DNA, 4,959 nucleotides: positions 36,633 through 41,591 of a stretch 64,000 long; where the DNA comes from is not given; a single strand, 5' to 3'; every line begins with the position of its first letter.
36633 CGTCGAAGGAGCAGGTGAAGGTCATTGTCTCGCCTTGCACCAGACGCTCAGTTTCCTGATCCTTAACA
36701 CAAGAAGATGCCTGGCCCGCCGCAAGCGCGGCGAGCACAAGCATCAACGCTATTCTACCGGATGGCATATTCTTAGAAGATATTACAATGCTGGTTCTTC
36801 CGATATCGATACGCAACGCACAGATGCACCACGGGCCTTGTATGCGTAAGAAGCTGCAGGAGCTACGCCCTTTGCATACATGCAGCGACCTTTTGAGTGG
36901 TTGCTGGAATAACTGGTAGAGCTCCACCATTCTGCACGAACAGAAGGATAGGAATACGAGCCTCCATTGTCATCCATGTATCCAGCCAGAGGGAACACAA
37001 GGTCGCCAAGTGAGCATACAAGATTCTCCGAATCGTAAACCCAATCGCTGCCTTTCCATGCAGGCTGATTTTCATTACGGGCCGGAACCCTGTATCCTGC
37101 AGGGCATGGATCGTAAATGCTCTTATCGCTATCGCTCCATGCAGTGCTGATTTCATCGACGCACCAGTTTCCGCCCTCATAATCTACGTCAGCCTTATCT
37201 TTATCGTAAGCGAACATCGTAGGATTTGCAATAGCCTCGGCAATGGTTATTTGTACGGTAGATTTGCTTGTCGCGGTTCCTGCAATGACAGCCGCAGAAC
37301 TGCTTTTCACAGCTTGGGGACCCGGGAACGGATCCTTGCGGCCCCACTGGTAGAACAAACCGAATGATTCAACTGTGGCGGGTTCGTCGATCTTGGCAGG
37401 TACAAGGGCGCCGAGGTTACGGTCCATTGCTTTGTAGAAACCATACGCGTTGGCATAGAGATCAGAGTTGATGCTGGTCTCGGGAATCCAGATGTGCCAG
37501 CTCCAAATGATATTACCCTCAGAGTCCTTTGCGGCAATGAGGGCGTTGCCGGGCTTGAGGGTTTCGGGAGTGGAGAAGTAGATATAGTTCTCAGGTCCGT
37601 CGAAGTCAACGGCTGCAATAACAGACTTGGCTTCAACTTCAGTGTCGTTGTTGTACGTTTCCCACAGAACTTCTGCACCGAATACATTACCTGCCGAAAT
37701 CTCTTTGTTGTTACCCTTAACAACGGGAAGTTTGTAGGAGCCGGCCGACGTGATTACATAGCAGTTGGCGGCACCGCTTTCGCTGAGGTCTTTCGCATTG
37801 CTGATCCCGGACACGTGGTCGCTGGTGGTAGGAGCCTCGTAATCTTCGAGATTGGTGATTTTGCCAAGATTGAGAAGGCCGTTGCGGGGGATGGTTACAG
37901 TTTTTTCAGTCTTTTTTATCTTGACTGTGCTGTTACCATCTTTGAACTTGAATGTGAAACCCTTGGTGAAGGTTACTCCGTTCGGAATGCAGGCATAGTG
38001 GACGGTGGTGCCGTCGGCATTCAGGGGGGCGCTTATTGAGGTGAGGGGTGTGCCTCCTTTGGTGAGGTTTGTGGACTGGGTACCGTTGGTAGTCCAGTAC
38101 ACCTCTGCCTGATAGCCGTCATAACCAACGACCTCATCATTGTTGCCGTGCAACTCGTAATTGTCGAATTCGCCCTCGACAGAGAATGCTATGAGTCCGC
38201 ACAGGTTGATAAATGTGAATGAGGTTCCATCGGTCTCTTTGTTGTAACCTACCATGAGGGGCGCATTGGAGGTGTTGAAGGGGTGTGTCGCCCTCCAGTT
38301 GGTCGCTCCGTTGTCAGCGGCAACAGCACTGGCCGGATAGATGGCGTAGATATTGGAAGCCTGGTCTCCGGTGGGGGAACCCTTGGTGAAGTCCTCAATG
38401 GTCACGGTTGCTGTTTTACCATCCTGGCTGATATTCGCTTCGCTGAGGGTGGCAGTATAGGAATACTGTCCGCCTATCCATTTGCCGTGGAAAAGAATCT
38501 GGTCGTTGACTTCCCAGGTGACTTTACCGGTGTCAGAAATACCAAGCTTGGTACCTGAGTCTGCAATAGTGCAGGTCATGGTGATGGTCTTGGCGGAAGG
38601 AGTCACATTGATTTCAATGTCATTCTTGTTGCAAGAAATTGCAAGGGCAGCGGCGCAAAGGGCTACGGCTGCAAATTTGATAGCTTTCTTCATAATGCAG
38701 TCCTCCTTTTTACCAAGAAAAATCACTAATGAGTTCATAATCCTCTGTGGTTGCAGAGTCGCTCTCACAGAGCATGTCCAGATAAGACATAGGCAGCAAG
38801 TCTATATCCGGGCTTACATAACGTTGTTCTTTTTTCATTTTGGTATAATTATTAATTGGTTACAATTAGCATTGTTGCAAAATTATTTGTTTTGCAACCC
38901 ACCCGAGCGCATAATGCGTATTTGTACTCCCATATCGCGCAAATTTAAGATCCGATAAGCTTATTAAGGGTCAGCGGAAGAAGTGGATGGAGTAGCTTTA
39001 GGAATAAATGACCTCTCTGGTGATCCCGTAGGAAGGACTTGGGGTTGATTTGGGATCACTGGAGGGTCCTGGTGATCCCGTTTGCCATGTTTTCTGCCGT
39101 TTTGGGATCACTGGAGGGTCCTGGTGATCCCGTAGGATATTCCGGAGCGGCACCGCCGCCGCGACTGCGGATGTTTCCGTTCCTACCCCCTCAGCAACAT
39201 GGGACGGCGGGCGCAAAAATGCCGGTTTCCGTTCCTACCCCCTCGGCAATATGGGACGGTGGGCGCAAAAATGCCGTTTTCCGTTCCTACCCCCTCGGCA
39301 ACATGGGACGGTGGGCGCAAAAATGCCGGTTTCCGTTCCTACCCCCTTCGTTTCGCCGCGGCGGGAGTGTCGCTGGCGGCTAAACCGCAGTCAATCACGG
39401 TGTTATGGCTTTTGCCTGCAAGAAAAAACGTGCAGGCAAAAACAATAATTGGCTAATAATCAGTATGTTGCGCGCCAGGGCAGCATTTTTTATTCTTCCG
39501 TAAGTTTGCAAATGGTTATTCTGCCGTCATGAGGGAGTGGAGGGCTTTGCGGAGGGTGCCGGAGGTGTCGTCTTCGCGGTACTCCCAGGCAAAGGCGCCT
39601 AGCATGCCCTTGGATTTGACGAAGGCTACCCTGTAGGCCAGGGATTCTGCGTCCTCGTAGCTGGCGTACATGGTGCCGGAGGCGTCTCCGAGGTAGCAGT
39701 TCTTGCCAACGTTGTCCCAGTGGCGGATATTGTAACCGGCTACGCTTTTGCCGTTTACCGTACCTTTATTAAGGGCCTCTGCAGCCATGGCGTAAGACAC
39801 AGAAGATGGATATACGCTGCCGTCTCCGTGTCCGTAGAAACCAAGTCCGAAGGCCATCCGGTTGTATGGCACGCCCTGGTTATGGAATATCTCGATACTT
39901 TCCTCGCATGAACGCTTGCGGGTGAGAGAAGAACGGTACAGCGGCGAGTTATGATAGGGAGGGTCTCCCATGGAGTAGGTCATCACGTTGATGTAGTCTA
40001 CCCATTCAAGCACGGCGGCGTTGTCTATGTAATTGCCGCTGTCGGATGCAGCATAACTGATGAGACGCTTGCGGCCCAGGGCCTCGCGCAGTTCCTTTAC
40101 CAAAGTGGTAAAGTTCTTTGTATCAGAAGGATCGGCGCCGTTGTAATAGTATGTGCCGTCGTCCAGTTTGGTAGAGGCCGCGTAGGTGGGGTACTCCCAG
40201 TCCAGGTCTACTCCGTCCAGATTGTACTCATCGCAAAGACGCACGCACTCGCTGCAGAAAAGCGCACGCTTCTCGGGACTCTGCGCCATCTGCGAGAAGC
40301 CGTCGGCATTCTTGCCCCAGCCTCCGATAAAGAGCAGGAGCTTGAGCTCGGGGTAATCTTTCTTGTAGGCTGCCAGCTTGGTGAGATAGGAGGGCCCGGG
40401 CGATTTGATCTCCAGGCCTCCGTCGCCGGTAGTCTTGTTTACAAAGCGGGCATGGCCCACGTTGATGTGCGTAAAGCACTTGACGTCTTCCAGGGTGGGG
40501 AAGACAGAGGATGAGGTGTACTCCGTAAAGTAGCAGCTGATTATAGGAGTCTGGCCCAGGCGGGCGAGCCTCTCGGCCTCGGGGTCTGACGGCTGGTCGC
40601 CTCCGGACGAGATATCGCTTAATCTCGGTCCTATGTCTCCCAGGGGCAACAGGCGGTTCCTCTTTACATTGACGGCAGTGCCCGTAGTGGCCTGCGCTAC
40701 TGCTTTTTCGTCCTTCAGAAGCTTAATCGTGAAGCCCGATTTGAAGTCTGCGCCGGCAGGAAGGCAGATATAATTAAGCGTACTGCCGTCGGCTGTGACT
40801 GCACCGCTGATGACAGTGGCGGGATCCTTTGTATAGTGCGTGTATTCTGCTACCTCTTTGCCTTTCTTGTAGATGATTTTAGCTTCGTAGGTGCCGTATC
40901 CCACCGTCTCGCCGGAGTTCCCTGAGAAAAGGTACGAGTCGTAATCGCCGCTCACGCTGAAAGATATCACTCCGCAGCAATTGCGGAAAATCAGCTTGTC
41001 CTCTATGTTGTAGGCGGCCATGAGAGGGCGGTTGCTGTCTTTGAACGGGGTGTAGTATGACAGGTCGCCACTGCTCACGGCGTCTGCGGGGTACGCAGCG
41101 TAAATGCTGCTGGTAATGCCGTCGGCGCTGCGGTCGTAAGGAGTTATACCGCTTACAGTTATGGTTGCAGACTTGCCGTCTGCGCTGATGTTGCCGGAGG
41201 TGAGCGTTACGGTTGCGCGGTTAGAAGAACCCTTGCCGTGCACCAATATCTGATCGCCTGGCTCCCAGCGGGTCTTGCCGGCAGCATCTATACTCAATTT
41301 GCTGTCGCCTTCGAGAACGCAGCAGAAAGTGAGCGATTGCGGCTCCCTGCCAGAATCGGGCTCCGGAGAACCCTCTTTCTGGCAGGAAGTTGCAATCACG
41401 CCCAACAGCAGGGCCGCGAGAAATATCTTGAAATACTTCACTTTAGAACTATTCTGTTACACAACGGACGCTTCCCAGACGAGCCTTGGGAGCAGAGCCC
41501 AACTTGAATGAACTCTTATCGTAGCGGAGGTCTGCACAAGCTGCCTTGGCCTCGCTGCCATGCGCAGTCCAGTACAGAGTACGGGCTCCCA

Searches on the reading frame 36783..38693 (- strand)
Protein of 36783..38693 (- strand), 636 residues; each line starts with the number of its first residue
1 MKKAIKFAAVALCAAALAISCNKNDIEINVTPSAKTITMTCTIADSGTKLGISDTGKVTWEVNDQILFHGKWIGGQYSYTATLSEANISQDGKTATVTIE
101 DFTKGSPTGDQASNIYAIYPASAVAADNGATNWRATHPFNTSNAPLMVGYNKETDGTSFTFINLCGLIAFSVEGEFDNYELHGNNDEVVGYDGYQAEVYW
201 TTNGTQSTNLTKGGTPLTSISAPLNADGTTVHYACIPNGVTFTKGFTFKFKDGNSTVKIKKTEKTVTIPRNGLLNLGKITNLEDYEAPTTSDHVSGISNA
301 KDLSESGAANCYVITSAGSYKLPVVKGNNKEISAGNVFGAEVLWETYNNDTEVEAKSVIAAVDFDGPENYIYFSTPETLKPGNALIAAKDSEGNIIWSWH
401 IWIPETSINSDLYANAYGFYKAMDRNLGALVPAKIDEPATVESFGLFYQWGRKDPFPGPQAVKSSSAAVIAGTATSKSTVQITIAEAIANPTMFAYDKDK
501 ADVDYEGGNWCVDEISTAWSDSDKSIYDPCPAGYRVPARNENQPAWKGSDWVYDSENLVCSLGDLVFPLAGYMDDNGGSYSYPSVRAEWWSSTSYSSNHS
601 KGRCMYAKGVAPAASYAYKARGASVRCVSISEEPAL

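Call 10: search_protein_families(library=pfam, proteins=[window:36783-38693:-], max_evalue=0.01)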
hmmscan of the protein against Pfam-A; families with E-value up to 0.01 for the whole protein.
window:36783-38693:- (636 aa): 1 family
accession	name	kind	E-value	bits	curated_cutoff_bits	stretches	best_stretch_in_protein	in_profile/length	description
PF09603.15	Fib_succ_major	-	0.00016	22.4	33.9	0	568-628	128-186/187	Fibrobacter succinogenes major domain (Fib_succ_major)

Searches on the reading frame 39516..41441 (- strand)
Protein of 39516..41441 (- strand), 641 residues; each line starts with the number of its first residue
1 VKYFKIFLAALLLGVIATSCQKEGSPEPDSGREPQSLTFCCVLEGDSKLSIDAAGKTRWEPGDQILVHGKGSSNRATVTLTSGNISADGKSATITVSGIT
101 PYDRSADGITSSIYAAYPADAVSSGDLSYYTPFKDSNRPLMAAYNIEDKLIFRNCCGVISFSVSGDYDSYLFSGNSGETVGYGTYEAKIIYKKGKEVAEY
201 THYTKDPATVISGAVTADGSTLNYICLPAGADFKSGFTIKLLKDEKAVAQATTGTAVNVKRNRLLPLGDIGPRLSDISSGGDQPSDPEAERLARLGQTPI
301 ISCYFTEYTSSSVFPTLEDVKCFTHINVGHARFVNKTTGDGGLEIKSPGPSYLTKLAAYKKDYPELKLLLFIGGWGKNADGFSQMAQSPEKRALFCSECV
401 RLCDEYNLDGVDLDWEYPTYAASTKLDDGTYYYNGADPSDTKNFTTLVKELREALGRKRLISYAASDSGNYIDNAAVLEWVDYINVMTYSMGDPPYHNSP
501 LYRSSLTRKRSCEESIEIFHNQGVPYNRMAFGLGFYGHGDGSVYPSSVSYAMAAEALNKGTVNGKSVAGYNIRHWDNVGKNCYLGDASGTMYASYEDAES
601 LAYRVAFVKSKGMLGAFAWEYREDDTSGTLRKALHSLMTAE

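Call 10: search_protein_families(library=pfam, proteins=[window:39516-41441:-], max_evalue=0.01)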
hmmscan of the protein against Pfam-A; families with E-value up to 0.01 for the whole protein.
window:39516-41441:- (641 aa): 2 families
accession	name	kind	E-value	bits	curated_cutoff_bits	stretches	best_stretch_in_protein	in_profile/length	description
PF00704.34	Glyco_hydro_18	-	1.5e-49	169.9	29.6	1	301-624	2-317/317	Glycosyl hydrolases family 18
PF23916.1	TIM-barrel_EndoS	-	0.0042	17.3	27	1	402-544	96-208/238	Endo-beta-N-acetylglucosaminidase EndoS TIM-barrel domain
